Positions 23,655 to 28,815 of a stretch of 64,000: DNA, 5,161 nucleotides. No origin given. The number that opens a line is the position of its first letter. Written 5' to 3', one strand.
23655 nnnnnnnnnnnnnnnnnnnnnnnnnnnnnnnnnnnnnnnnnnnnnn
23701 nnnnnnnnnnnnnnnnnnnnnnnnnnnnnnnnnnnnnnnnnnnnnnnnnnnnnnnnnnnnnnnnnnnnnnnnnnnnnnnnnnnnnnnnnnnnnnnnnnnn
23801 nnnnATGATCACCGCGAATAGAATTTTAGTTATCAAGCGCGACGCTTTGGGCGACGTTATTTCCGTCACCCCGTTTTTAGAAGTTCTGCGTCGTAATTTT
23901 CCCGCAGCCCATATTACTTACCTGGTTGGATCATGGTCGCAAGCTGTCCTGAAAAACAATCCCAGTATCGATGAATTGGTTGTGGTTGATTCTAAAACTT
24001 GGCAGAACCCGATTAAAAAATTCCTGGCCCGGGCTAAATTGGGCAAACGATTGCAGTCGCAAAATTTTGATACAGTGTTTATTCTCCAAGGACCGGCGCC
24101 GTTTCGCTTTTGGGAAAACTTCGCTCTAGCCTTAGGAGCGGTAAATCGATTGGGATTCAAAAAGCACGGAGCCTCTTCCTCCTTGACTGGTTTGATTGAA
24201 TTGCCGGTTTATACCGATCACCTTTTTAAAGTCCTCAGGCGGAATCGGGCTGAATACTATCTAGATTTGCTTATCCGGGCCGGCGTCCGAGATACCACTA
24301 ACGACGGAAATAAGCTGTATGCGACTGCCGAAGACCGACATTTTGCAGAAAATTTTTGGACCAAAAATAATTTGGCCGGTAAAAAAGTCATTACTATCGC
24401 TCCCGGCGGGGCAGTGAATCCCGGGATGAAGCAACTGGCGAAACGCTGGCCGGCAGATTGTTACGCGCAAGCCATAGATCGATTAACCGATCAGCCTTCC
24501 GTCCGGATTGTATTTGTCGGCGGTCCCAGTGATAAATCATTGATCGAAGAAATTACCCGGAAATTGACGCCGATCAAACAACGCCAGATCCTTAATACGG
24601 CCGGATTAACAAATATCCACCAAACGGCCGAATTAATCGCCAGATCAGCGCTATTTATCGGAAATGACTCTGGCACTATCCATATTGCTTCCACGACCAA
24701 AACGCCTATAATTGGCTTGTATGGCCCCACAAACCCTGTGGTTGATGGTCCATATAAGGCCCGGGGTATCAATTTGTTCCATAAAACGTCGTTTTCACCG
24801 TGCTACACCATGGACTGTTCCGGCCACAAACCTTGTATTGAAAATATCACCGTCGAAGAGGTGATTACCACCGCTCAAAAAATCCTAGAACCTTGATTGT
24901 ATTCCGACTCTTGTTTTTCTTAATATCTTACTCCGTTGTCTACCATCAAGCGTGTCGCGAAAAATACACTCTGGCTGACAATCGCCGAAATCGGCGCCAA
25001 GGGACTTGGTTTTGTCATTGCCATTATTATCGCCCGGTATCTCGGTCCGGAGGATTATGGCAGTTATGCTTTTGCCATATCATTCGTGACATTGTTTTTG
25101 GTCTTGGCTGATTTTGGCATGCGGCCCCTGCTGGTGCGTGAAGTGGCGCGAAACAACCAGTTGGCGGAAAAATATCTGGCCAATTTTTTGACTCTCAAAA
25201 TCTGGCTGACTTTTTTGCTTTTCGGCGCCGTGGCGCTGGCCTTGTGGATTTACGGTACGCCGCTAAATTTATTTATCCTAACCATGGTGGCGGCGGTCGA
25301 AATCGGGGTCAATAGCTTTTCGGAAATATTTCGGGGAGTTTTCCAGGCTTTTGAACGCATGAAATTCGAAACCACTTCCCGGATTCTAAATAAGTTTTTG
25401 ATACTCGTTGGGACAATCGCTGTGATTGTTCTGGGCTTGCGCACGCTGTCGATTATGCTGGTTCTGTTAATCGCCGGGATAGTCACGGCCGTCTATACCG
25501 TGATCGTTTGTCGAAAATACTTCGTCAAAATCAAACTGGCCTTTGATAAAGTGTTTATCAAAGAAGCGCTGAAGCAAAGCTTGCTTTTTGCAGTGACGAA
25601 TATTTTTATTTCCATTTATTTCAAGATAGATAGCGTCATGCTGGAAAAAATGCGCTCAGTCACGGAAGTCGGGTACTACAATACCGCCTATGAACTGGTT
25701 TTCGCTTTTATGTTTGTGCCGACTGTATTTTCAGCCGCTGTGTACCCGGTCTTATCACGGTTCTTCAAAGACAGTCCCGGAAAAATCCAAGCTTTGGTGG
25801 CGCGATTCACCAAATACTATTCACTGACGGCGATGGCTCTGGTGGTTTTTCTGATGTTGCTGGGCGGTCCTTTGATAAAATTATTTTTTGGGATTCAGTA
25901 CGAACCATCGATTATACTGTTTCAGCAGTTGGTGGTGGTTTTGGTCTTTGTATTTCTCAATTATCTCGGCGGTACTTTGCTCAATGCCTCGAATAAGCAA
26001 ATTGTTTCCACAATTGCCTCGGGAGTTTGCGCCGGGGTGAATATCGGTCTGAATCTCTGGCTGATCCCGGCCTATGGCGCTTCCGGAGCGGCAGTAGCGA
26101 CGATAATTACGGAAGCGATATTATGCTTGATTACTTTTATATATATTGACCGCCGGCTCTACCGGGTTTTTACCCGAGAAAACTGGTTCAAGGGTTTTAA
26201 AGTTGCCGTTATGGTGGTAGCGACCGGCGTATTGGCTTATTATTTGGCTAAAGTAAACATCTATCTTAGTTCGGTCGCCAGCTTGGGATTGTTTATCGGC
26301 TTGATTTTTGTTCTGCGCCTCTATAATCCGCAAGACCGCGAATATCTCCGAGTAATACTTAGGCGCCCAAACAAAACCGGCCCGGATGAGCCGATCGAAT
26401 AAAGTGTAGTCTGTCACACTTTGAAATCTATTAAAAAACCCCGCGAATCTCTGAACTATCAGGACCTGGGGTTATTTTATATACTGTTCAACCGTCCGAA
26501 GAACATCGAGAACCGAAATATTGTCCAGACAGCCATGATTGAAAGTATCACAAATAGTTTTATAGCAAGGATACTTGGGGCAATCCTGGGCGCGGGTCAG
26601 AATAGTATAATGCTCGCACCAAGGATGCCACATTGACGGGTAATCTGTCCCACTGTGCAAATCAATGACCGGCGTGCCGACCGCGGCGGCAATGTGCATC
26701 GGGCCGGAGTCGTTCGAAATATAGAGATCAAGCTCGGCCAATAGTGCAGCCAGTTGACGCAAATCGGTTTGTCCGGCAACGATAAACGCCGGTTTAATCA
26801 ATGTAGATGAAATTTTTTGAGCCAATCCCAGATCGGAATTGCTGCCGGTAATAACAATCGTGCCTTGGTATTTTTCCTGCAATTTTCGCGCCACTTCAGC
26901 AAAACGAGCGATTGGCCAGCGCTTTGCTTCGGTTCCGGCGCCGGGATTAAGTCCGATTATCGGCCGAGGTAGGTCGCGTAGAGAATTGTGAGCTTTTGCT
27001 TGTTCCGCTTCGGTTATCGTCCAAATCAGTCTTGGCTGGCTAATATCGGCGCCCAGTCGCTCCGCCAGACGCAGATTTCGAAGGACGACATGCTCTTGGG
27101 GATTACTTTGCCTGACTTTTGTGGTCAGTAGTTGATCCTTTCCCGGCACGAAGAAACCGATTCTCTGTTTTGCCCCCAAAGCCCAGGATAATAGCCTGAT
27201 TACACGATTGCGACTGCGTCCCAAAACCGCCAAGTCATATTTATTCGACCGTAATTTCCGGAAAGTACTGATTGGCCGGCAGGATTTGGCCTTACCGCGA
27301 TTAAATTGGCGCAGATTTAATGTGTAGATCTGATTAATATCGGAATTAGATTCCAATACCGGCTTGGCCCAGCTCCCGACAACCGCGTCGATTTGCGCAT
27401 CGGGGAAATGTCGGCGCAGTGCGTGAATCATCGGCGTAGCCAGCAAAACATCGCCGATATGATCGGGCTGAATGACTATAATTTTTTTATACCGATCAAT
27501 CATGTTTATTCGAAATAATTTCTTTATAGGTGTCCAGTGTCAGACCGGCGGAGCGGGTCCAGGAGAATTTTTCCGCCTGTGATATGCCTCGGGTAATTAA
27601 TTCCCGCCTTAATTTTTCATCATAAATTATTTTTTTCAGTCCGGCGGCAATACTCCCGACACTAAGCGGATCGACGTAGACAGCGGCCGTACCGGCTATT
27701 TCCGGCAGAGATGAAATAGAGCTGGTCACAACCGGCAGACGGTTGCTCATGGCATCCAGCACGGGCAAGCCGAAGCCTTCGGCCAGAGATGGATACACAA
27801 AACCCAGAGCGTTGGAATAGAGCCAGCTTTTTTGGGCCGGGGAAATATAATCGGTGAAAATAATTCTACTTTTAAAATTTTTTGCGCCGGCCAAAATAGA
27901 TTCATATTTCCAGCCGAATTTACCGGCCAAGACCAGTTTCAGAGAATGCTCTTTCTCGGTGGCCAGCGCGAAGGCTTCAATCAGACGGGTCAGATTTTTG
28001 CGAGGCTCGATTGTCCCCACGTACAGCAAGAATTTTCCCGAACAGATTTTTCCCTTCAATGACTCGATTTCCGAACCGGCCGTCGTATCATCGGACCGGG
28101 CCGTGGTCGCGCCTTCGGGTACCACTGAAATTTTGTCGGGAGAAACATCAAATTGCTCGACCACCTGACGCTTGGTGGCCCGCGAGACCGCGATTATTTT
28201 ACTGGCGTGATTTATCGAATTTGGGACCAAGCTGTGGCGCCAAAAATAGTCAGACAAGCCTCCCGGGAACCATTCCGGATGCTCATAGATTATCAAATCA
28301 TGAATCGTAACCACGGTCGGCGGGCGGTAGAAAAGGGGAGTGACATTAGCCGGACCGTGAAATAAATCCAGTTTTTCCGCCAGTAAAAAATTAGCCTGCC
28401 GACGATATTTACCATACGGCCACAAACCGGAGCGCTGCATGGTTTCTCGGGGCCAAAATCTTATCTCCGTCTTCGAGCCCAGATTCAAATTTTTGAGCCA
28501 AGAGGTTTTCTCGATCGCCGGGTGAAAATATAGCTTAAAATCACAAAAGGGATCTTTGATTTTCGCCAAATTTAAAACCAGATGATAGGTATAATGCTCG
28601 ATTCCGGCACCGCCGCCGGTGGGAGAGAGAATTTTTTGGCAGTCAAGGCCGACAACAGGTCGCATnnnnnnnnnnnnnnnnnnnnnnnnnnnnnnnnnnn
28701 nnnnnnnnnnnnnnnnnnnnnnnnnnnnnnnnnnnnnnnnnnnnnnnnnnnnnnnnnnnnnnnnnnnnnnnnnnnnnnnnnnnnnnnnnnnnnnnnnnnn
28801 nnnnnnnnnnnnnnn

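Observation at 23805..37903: Four GT9 heptosyltransferase-like genes with gmhA-hldA-gmhB but no adenylyltransferase or epimerase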

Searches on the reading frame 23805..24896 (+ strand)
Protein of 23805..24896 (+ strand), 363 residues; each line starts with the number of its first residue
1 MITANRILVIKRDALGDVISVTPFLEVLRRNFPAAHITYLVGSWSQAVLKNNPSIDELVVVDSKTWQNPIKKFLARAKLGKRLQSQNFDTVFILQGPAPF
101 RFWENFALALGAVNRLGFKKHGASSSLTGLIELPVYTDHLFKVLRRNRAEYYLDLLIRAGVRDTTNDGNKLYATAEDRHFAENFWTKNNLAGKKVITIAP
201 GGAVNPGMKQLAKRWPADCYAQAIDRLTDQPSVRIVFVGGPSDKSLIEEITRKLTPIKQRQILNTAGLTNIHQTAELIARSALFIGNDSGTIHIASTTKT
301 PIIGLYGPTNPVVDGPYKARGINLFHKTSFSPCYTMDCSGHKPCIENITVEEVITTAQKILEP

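Call 4: search_protein_families(library=pfam, proteins=[window:23805-24896:+])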
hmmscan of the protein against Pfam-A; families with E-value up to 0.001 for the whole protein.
window:23805-24896:+ (363 aa): 1 family
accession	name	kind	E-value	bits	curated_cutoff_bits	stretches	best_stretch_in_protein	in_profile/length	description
PF01075.23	Glyco_transf_9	-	7.1e-30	104.6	22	1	76-339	1-242/247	Glycosyltransferase family 9 (heptosyltransferase)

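Call 9: search_protein_families(library=ncbifam, proteins=[window:23805-24896:+], max_evalue=0.01)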
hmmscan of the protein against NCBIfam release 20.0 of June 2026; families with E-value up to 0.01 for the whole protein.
window:23805-24896:+ (363 aa): 6 families
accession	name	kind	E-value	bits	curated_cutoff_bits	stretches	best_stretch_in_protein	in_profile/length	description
TIGR02195.1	heptsyl_trn_II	equivalog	4.1e-40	137.9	134.6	1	6-361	1-338/339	lipopolysaccharide heptosyltransferase II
TIGR02201.1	heptsyl_trn_III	equivalog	2e-28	99.5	170.2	1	6-361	1-343/344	putative lipopolysaccharide heptosyltransferase III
NF007742.0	PRK10422.1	equivalog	4.8e-27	94.7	467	2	204-361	188-343/352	lipopolysaccharide core heptosyltransferase RfaQ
NF008162.0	PRK10916.1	equivalog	3.1e-26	92.4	569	2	192-324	179-307/348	ADP-heptose--LPS heptosyltransferase RfaF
TIGR02193.1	heptsyl_trn_I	equivalog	4.1e-24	85.4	185.3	2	6-96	1-94/320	lipopolysaccharide heptosyltransferase I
NF008204.0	PRK10964.1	equivalog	2.9e-09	36.5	437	1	6-322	2-295/322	lipopolysaccharide heptosyltransferase RfaC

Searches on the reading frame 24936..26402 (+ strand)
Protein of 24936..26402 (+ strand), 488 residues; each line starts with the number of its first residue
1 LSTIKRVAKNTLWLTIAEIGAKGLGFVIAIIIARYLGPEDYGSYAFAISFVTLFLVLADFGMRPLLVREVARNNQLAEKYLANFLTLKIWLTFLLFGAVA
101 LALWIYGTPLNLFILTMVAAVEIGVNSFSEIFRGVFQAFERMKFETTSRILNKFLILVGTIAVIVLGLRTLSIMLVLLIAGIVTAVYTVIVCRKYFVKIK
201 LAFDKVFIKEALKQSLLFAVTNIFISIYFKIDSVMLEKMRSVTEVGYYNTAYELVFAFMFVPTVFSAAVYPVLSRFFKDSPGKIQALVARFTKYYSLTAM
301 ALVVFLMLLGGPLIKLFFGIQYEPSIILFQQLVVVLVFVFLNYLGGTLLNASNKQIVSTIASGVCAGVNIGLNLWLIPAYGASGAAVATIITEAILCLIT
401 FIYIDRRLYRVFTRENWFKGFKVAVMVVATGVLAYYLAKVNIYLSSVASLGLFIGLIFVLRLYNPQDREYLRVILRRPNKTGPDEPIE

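Call 4: search_protein_families(library=pfam, proteins=[window:24936-26402:+])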
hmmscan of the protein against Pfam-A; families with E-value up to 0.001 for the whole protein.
window:24936-26402:+ (488 aa): 3 families
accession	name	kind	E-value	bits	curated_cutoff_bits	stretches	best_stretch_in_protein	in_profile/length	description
PF01943.22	Polysacc_synt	-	2.8e-43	148.8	28.2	1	7-276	1-273/274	Polysaccharide biosynthesis protein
PF13440.11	Polysacc_synt_3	-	4.4e-25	89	23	1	31-326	1-292/293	Polysaccharide biosynthesis protein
PF03023.19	MurJ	-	0.00066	18.8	27.4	0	113-443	94-435/451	Lipid II flippase MurJ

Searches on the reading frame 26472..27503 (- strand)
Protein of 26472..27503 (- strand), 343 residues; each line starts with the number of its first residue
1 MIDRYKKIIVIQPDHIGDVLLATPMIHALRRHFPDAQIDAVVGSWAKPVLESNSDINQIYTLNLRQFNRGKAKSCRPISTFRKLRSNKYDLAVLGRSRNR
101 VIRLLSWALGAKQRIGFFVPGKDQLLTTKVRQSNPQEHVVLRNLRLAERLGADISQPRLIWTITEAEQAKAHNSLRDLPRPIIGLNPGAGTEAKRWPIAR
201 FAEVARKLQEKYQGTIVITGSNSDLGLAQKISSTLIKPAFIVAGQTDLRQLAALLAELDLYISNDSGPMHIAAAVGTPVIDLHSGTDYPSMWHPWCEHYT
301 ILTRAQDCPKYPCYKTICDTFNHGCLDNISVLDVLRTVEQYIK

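Call 4: search_protein_families(library=pfam, proteins=[window:26472-27503:-])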
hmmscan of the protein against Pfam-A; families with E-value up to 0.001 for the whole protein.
window:26472-27503:- (343 aa): 1 family
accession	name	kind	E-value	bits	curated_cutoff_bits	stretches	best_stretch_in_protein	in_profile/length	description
PF01075.23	Glyco_transf_9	-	6.1e-42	144.1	22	1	80-315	4-238/247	Glycosyltransferase family 9 (heptosyltransferase)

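Call 9: search_protein_families(library=ncbifam, proteins=[window:26472-27503:-], max_evalue=0.01)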
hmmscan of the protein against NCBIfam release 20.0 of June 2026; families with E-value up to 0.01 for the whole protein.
window:26472-27503:- (343 aa): 6 families
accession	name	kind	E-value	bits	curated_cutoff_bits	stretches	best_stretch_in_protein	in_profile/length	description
TIGR02195.1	heptsyl_trn_II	equivalog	5.4e-48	163.9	134.6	1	7-340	1-336/339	lipopolysaccharide heptosyltransferase II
NF007742.0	PRK10422.1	equivalog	2.1e-43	148.5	467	1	3-315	3-318/352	lipopolysaccharide core heptosyltransferase RfaQ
TIGR02201.1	heptsyl_trn_III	equivalog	8.7e-43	146.7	170.2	1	7-340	1-341/344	putative lipopolysaccharide heptosyltransferase III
NF008162.0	PRK10916.1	equivalog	2.6e-30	105.8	569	1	7-297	2-300/348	ADP-heptose--LPS heptosyltransferase RfaF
TIGR02193.1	heptsyl_trn_I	equivalog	3.6e-29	102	185.3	1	7-297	1-295/320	lipopolysaccharide heptosyltransferase I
NF008204.0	PRK10964.1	equivalog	1.8e-07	30.6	437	1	191-289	189-284/322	lipopolysaccharide heptosyltransferase RfaC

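Call 35: search_solved_structures(query=window:26472-27503:-, max_evalue=0.001, show_alignments=2)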
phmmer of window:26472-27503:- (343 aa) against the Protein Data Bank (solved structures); distinct sequences matched with E-value up to 0.001: 2.
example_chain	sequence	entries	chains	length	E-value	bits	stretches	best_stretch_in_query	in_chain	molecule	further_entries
3tov_A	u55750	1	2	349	6.7e-27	97.9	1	5-337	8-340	Glycosyl transferase family 9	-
1psw_A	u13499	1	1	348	1.3e-23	87.1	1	7-294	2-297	ADP-HEPTOSE LPS HEPTOSYLTRANSFERASE II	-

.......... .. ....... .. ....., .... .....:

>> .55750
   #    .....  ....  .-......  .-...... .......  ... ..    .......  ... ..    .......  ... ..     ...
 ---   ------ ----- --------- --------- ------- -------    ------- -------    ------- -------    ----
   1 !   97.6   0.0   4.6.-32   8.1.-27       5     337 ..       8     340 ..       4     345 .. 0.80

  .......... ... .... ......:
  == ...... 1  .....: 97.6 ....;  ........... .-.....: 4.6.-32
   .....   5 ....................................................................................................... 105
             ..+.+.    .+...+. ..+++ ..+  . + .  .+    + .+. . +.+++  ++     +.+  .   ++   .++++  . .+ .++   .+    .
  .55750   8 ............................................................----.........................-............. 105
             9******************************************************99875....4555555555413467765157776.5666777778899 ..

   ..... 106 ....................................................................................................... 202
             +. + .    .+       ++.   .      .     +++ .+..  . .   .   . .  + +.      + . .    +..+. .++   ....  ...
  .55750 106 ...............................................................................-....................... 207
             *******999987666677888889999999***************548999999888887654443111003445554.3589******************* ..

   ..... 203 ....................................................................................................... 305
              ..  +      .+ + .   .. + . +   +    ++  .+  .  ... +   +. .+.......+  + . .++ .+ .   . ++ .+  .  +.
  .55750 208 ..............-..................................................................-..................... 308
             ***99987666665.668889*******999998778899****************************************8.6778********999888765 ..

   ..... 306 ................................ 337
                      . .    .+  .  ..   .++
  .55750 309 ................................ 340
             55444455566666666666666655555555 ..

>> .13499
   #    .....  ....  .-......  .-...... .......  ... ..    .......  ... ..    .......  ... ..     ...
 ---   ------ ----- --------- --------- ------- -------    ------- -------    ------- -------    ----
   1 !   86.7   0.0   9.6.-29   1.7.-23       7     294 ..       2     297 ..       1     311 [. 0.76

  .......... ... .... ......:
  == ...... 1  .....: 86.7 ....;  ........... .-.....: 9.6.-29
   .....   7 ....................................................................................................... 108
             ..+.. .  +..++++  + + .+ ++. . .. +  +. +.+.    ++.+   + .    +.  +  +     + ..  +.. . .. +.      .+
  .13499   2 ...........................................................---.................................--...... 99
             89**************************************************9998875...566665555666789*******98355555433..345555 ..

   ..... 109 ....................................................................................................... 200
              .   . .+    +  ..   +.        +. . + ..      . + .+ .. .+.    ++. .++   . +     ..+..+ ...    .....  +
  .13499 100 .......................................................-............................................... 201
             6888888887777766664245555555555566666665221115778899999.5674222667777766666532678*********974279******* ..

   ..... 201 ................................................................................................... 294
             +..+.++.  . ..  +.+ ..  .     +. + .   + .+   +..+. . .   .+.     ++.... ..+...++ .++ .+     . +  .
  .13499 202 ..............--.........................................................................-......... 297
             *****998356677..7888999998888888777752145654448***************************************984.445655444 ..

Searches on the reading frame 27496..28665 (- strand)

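Call 4: search_protein_families(library=pfam, proteins=[window:27496-28665:-])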
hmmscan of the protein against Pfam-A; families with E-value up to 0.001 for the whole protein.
window:27496-28665:- (389 aa): 5 families
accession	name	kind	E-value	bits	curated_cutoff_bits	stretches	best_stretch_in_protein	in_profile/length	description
PF00534.26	Glycos_transf_1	-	3.5e-28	98.7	26.4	1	211-361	16-170/172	Glycosyl transferases group 1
PF13692.12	Glyco_trans_1_4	-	2.7e-21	76.8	27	1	212-347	3-140/142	Glycosyl transferases group 1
PF13439.12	Glyco_transf_4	-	8.8e-14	52.3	28.5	1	76-189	50-169/170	Glycosyltransferase Family 4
PF13579.12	Glyco_trans_4_4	-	2.5e-06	28.4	29.7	1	81-184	54-157/158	Glycosyl transferase 4-like domain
PF20706.3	GT4-conflict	-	0.00035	20.1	26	1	280-318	276-314/385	Family 4 Glycosyltransferase in conflict systems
